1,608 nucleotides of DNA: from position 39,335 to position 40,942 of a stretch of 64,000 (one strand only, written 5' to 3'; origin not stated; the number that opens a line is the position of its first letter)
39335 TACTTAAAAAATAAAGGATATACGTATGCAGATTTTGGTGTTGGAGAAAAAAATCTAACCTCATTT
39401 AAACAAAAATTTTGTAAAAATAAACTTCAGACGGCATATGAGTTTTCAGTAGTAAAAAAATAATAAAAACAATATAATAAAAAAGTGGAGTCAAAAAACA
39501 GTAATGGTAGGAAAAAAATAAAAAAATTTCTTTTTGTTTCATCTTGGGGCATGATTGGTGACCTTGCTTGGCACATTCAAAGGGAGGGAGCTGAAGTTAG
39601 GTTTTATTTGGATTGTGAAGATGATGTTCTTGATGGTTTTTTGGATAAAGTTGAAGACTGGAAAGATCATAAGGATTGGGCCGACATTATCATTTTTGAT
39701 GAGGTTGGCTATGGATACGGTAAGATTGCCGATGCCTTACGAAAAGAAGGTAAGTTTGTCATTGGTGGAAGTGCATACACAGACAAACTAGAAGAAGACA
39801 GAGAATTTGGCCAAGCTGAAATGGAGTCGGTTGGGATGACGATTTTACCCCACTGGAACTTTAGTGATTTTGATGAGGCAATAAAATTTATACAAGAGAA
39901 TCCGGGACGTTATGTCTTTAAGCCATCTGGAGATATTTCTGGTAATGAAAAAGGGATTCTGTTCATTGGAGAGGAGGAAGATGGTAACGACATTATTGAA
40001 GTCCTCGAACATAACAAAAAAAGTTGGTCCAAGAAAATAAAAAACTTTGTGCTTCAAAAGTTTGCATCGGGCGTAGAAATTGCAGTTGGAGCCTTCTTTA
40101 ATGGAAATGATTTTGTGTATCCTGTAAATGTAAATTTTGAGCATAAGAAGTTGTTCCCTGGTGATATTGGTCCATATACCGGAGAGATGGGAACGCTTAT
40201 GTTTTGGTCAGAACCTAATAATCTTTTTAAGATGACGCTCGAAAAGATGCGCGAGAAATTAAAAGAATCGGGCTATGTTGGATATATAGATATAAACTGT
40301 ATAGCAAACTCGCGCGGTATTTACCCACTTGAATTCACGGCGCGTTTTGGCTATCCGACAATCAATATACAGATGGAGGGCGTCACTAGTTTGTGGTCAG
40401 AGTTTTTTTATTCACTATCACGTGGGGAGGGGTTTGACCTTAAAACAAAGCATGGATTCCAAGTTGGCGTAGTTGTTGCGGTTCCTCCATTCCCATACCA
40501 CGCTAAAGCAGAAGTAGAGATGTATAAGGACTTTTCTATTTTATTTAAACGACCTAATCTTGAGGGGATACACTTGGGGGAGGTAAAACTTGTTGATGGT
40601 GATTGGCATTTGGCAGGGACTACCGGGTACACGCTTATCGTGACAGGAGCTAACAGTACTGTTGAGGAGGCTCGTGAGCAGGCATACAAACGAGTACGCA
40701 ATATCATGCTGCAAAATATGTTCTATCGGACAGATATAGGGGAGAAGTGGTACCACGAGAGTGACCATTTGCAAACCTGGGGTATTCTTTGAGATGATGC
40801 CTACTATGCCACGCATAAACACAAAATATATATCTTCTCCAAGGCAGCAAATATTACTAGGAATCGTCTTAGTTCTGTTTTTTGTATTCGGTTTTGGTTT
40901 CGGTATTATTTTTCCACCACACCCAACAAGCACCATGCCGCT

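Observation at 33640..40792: Accessory cluster: SET-domain protein, two secreted cupredoxin-like/Cys-repeat paralogs, two FemAB-like GNAT paralogs, a divergent PurD-like ATP-grasp, then MltG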

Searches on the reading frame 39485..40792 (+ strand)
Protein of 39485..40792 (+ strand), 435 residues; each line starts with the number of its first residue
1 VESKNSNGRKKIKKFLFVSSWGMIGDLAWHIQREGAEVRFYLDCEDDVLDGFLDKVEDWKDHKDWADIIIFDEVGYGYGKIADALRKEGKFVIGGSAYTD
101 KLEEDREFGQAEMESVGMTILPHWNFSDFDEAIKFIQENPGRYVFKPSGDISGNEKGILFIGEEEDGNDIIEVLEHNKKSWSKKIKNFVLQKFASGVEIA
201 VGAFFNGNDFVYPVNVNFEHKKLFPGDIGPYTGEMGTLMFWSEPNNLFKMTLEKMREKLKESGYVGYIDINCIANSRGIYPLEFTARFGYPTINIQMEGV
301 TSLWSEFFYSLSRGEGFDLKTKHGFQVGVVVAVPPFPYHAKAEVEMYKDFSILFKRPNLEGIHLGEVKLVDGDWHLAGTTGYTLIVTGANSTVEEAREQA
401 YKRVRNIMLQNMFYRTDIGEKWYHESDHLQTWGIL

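Call 3: search_protein_families(library=pfam, proteins=[window:39485-40792:+], max_evalue=0.1)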
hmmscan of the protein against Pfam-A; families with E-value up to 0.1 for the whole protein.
window:39485-40792:+ (435 aa): 4 families
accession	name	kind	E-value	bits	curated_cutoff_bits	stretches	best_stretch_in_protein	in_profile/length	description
PF01071.24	GARS_A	-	1.5e-14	54.8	27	1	106-291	3-192/194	Phosphoribosylglycinamide synthetase, ATP-grasp (A) domain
PF02843.22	GARS_C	-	1.5e-10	41.7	34.8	1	327-421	2-92/92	Phosphoribosylglycinamide synthetase, C domain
PF02655.19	ATP-grasp_3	-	0.05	14.1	23.2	1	176-288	51-157/160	ATP-grasp domain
PF13535.11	ATP-grasp_4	-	0.051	13.6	27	1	144-214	6-83/160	ATP-grasp domain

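Call 4: search_protein_families(library=ncbifam, proteins=[window:39485-40792:+], max_evalue=0.1)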
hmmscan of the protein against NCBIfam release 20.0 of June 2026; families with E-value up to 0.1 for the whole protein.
window:39485-40792:+ (435 aa): 2 families
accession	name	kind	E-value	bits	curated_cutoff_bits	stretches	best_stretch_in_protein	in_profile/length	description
TIGR00877.1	purD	equivalog_domain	1.5e-32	113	288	1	81-421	80-422/425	phosphoribosylamine--glycine ligase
TIGR01369.1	CPSaseII_lrg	equivalog_domain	0.045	11.3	1027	1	68-213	632-771/1052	carbamoyl-phosphate synthase (glutamine-hydrolyzing) large subunit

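Call 8: search_solved_structures(query=window:39485-40792:+, max_evalue=0.01, show_alignments=1)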
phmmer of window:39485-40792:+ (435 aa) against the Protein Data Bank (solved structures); distinct sequences matched with E-value up to 0.01: 11.
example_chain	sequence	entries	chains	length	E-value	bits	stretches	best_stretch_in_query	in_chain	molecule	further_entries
2yw2_A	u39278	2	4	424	8e-24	87.5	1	80-423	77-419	Phosphoribosylamine--glycine ligase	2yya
2xcl_A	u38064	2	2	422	2.8e-23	85.7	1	81-421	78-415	PHOSPHORIBOSYLAMINE--GLYCINE LIGASE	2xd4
2yrw_A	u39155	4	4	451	2.5e-22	82.5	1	80-422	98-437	Phosphoribosylglycinamide synthetase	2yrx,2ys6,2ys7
5vev_A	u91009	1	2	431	4e-17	65.4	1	78-422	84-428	Phosphoribosylamine--glycine ligase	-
2ip4_A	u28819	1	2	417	1e-14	57.5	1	66-421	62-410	Phosphoribosylamine--glycine ligase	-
3mjf_A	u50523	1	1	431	5.5e-13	51.8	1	81-420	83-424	Phosphoribosylamine--glycine ligase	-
2qk4_A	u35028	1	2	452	8.3e-13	51.2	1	77-420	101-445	Trifunctional purine biosynthetic protein adenosine-3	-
7lvo_A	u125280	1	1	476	1.6e-12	50.2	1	81-420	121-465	phosphoribosyl-glycinamide (GAR) synthetase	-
1vkz_A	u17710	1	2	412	5.2e-12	48.5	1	18-418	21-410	Phosphoribosylamine--glycine ligase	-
1gso_A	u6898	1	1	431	9.2e-11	44.4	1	81-421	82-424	PROTEIN (GLYCINAMIDE RIBONUCLEOTIDE SYNTHETASE)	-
3lp8_A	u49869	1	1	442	1.1e-10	44.2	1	79-420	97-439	Phosphoribosylamine-glycine ligase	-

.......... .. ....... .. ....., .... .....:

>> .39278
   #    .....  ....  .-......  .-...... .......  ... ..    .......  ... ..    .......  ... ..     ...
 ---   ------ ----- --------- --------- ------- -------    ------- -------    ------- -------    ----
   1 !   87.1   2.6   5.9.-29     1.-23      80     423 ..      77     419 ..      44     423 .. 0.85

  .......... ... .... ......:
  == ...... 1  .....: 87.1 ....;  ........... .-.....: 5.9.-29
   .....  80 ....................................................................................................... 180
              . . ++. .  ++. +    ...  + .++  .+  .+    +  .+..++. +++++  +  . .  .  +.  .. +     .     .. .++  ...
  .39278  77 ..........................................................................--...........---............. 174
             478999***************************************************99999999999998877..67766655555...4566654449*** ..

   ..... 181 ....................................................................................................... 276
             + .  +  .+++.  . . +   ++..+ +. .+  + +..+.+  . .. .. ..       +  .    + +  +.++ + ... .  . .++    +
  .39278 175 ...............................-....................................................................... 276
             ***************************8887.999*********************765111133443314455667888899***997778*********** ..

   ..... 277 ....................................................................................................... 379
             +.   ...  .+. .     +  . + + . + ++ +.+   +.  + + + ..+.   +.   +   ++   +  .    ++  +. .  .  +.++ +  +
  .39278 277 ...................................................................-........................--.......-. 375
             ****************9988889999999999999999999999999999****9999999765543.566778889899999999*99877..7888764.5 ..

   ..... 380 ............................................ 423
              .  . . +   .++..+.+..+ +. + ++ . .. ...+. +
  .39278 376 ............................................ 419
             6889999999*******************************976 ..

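Call 11: find_homologous_proteins(query=window:39485-40792:+, max_evalue=0.00001)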
Query window:39485-40792:+ (435 aa): 6475 proteins with E <= 0.00001 among 8000 candidates; the best 120 are listed.
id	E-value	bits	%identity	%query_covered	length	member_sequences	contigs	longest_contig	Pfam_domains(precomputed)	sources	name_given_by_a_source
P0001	0.0e+0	1013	100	100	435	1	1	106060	PF02843.23,PF01071.25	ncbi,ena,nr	ncbi:MAG: phosphoribosylamine--glycine ligase [bacterium]|nr:phosphoribosylamine--glycine ligase [ba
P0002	9.0e-231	785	79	97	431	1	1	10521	PF02843.23,PF01071.25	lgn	-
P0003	1.0e-222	758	75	97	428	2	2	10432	PF02843.23,PF01071.25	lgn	-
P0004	1.7e-222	757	74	99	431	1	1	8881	PF02843.23,PF01071.25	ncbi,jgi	jgi:phosphoribosylamine--glycine ligase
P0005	9.2e-222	755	73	100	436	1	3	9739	PF02843.23,PF01071.25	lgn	-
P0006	1.2e-221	755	74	97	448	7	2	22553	PF02843.23,PF01071.25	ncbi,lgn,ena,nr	ncbi:MAG: phosphoribosylamine--glycine ligase [Candidatus Ryanbacteria bacterium]|nr:phosphoribosyla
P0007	1.2e-221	754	75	97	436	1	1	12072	PF02843.23,PF01071.25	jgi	-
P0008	1.3e-221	754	73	100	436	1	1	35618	PF02843.23,PF01071.25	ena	-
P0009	2.9e-221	753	74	99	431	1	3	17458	PF02843.23,PF01071.25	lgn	-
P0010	2.3e-220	750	72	100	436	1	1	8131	PF02843.23,PF01071.25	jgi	jgi:phosphoribosylamine---glycine ligase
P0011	4.4e-218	743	74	99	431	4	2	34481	PF02843.23,PF01071.25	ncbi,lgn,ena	ncbi:MAG: phosphoribosylglycinamide synthetase C domain-containing protein [Patescibacteria group ba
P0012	5.9e-218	742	73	97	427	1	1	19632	PF02843.23,PF01071.25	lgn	-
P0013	3.5e-217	740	74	99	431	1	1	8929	PF02843.23,PF01071.25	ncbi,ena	-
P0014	3.0e-216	737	71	100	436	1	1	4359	PF02843.23,PF01071.25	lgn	-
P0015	4.5e-216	736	72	98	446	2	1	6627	PF02843.23,PF01071.25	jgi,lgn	-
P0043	4.7e-204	696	68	100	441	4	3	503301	PF02843.23,PF01071.25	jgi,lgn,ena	-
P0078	2.7e-201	687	68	97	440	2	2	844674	PF02843.23,PF01071.25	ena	-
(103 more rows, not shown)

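Call 12: find_encoding_contigs(protein=P0043, flank=10000, max_places=2)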
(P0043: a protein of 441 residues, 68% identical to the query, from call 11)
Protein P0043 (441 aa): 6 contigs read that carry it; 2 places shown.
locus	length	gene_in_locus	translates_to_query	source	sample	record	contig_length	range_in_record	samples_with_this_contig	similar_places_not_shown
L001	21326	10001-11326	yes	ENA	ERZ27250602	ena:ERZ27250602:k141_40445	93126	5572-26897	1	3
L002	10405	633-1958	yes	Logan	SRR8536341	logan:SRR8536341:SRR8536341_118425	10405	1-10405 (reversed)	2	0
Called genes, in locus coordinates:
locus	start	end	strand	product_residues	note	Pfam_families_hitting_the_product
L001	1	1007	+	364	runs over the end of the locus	PF03235:GmrSD_N, PF01844:HNH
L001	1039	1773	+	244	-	-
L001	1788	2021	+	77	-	-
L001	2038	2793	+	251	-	PF12705:PDDEXK_1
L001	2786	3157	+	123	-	-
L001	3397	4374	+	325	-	PF02423:OCD_Mu_crystall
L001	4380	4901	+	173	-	-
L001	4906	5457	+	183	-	PF00753:Lactamase_B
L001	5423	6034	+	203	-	PF00160:Pro_isomerase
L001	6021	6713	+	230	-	PF00696:AA_kinase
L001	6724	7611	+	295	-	PF00291:PALP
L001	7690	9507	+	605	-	PF00009:GTP_EFTU, PF01926:MMR_HSR1 (weak), PF22042:EF-G_D2, PF03144:GTP_EFTU_D2, PF14492:EFG_III (weak), PF00679:EFG_C, PF21018:BipA_C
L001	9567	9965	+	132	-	PF00856:SET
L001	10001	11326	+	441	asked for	PF01071:GARS_A, PF02843:GARS_C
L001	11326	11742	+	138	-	PF00856:SET (weak)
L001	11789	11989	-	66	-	-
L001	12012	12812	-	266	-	PF00459:Inositol_P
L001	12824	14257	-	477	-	PF02878:PGM_PMM_I, PF02879:PGM_PMM_II, PF02880:PGM_PMM_III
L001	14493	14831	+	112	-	PF00076:RRM_1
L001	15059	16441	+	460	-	-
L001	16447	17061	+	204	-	PF00881:Nitroreductase, PF14512:TM1586_NiRdase (weak)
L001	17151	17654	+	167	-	PF03444:WHD_HrcA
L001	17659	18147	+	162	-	PF01025:GrpE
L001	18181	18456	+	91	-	PF11950:DUF3467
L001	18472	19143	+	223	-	-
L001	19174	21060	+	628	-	PF00012:HSP70, PF06723:MreB_Mbl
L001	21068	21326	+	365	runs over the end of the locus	PF00226:DnaJ, PF27659:CHP02642 (faint), PF01556:DnaJ_C, PF00684:DnaJ_CXXCXGXG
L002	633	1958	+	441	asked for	PF01071:GARS_A, PF02843:GARS_C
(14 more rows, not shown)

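Call 13: find_encoding_contigs(protein=P0078, flank=10000, max_places=2)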
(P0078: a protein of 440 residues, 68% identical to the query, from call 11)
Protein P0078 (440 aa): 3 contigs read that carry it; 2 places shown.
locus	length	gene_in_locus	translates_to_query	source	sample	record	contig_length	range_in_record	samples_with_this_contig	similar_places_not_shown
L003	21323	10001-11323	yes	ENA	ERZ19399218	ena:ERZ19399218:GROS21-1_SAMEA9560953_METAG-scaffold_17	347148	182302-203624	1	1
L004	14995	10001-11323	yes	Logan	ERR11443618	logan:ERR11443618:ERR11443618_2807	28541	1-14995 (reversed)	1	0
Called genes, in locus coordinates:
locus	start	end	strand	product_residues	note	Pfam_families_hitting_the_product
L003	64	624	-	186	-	PF02779:Transket_pyr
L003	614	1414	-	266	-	PF00456:Transketolase_N, PF13292:DXP_synthase_N (weak)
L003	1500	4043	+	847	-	PF03477:ATP-cone, PF00317:Ribonuc_red_lgN, PF02867:Ribonuc_red_lgC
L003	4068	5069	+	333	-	PF00268:Ribonuc_red_sm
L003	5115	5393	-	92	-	-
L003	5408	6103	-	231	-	-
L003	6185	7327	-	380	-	PF01702:TGT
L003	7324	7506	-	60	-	PF12728:HTH_17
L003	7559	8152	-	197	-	-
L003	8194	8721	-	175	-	-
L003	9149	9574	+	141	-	PF00856:SET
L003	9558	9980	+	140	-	PF00856:SET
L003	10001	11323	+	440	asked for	PF01071:GARS_A, PF02843:GARS_C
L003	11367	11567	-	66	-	PF04070:DUF378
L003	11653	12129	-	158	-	PF02643:DUF192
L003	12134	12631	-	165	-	PF09900:DUF2127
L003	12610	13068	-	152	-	PF00583:Acetyltransf_1, PF13673:Acetyltransf_10, PF13508:Acetyltransf_7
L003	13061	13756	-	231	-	PF08713:DNA_alkylation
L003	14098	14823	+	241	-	PF13367:PrsW-protease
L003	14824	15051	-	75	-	-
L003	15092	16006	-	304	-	PF18075:FtsX_ECD, PF02687:FtsX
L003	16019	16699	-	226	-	PF02463:SMC_N (weak), PF00005:ABC_tran, PF13304:AAA_21 (faint)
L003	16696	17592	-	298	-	PF03462:PCRF, PF00472:RF-1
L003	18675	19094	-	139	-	PF04977:DivIC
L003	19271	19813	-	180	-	-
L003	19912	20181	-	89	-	-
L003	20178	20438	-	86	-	-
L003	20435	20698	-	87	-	-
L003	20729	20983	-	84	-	-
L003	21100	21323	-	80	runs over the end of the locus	PF02823:ATP-synt_DE_N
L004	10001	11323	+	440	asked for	PF01071:GARS_A, PF02843:GARS_C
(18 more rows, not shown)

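Call 14: find_encoding_contigs(protein=P0006, flank=10000, max_places=2)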
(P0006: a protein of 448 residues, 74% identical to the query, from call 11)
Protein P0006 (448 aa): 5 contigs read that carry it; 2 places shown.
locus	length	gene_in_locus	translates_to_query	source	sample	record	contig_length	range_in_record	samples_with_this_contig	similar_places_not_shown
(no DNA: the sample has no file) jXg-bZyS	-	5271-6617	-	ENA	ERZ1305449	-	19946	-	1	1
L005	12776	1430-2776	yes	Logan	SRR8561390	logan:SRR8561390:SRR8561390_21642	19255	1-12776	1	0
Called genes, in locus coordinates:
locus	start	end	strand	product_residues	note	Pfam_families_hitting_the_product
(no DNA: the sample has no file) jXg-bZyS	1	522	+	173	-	?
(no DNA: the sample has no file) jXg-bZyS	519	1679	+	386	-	-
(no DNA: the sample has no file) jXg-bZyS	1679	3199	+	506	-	-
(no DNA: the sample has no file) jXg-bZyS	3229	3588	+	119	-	PF13473:Cupredoxin_1 (weak)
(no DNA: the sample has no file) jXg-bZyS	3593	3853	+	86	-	PF13192:Thioredoxin_3, PF00462:Glutaredoxin (weak)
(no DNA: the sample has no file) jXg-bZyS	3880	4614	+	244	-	PF00856:SET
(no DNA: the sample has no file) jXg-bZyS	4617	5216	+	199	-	PF13489:Methyltransf_23, PF13847:Methyltransf_31, PF08241:Methyltransf_11 (weak), PF08242:Methyltransf_12 (weak), PF13649:Methyltransf_25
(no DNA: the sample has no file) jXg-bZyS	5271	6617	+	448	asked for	PF01071:GARS_A, PF02843:GARS_C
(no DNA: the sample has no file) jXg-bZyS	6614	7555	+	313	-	PF02618:YceG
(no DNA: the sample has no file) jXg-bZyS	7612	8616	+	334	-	PF03054:tRNA_Me_trans, PF20259:tRNA_Me_trans_M, PF20258:tRNA_Me_trans_C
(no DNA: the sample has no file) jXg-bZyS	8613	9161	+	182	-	PF00218:IGPS (weak)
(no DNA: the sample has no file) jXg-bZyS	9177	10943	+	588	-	PF01411:tRNA-synt_2c, PF07973:tRNA_SAD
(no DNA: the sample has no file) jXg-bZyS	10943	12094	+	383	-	-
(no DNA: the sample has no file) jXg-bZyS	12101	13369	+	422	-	PF04865:Baseplate_J (faint)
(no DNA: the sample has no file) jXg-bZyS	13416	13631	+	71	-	PF01176:eIF-1a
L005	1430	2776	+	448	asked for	PF01071:GARS_A, PF02843:GARS_C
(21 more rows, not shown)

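Call 23: find_encoding_contigs(protein=P0002, flank=10000, max_places=2)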
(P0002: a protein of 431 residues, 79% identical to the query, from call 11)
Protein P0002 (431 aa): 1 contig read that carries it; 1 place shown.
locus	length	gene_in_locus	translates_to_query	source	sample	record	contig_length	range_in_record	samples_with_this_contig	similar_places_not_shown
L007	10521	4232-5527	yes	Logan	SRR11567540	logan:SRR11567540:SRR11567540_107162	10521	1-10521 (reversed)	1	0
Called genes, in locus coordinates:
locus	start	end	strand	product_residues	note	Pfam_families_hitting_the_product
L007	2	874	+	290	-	?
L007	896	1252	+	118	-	PF13473:Cupredoxin_1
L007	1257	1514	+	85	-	PF00462:Glutaredoxin (weak), PF13192:Thioredoxin_3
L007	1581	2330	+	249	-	PF00856:SET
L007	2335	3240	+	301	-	PF09924:LPG_synthase_C, PF13480:Acetyltransf_6 (weak)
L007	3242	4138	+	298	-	PF09924:LPG_synthase_C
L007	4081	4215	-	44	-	-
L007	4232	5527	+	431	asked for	PF01071:GARS_A, PF02843:GARS_C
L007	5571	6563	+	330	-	PF02618:YceG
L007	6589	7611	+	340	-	PF02540:NAD_synthase (faint), PF03054:tRNA_Me_trans, PF20259:tRNA_Me_trans_M, PF20258:tRNA_Me_trans_C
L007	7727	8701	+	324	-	PF00140:Sigma70_r1_2, PF04542:Sigma70_r2, PF04539:Sigma70_r3 (faint)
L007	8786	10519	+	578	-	?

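Call 39: find_related_loci(query=A3, collection=genome_contigs, flank=10000)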
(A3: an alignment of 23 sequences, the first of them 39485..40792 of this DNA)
Query A3 (435 aa) in genome_contigs; peptide patterns used: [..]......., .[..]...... (x = any residue, [..] = any of these).
600 stretches matched a pattern (row limit reached: there are more); 588 encode a relative of the query (tblastn E <= 1e-3); the best 80 are kept; 80 distinct loci.
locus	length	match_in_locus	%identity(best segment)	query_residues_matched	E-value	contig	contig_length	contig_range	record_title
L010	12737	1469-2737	74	13-435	0e+0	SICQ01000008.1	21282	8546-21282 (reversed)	MAG: Candidatus Ryanbacteria bacterium isolate Baikal-deep-G209 BACOMB-C11789, whole genome shotgun sequence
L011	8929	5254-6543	74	6-435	0e+0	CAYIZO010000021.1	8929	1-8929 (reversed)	MAG TPA_asm: uncultured Candidatus Saccharibacteria bacterium isolate ERP119705_co9_298 genome assembly, contig: NODE_11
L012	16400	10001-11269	73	13-435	0e+0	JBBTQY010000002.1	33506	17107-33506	MAG: Patescibacteria group bacterium isolate H41-bin076_1 H41_bin076_1_000000000002, whole genome shotgun sequence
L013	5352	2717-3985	71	13-435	0e+0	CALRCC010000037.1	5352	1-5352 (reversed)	MAG: Candidatus Ryanbacteria bacterium isolate CH-Oct18-76 genome assembly, contig: CH-Oct18-C25170, whole genome shotgu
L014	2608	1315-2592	69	10-435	0e+0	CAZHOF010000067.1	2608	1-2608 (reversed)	MAG TPA_asm: uncultured Candidatus Saccharibacteria bacterium isolate SRP178699_co1_460 genome assembly, contig: NODE_66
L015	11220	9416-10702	67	7-435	0e+0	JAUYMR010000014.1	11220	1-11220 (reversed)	MAG: bacterium isolate C24_metabat.bin.93 C24_k141_746340, whole genome shotgun sequence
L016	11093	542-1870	68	1-435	0e+0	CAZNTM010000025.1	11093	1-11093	MAG TPA_asm: uncultured Gammaproteobacteria bacterium isolate SRP090828_co1_54 genome assembly, contig: NODE_1097_length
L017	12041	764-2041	66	10-435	0e+0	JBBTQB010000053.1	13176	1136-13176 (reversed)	MAG: Patescibacteria group bacterium isolate H51-bin038_1 H51_bin038_1_000000000053, whole genome shotgun sequence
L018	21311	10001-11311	65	4-435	0e+0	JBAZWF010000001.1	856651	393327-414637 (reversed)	MAG: Candidatus Pacearchaeota archaeon isolate SO_2017_GW1_270 NODE_32_length_856651_cov_3.449720_OW334_2017, whole geno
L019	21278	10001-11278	67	10-435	0e+0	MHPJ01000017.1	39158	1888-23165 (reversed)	MAG: Candidatus Staskawiczbacteria bacterium RIFOXYB1_FULL_37_44 rifoxyb1_full_scaffold_585, whole genome shotgun sequen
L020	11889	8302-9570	67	13-435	0e+0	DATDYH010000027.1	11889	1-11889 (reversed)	MAG TPA_asm: Candidatus Nanoarchaeia archaeon isolate SMAG_U8160 k141_1461904, whole genome shotgun sequence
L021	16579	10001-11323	66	1-435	0e+0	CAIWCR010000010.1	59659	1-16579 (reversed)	MAG: uncultured Parcubacteria group bacterium isolate AlinenLipids_bin-8440 genome assembly, contig: bin-8440:10/47, who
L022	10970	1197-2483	66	6-435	0e+0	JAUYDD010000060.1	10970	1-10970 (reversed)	MAG: Nanoarchaeota archaeon isolate C20_maxbin.123 C20_k141_62550, whole genome shotgun sequence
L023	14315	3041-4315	66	13-435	0e+0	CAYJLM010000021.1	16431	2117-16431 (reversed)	MAG TPA_asm: uncultured Gammaproteobacteria bacterium isolate ERP124720_co1_154 genome assembly, contig: NODE_4394_lengt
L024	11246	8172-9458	66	13-435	0e+0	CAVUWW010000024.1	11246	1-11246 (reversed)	MAG: uncultured bacterium isolate MFD01112.bin.2.16 genome assembly, contig: contig_17701, whole genome shotgun sequence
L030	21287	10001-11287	64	13-435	0e+0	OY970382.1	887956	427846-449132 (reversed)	MAG: uncultured bacterium isolate MFD03726.bin.c.5 genome assembly, chromosome: 1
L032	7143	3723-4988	64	13-435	0e+0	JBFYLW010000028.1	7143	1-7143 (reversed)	MAG: Nanoarchaeota archaeon isolate PPR_0046 k121_4974601, whole genome shotgun sequence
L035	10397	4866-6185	65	4-435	0e+0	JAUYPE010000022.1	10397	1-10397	MAG: bacterium isolate C4_metabat.bin.101 C4_k141_678547, whole genome shotgun sequence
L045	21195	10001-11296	61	1-433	0e+0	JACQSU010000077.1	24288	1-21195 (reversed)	MAG: Candidatus Woesearchaeota archaeon isolate NC_groundwater_1393_Ag_S-0.2um_49_28 S_p2_S4_coassembly_k141_3657613, wh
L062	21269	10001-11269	58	13-435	1e-175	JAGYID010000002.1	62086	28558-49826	MAG: Acidobacteria bacterium isolate CR_Sed_300A_bin.1 scaffold_11, whole genome shotgun sequence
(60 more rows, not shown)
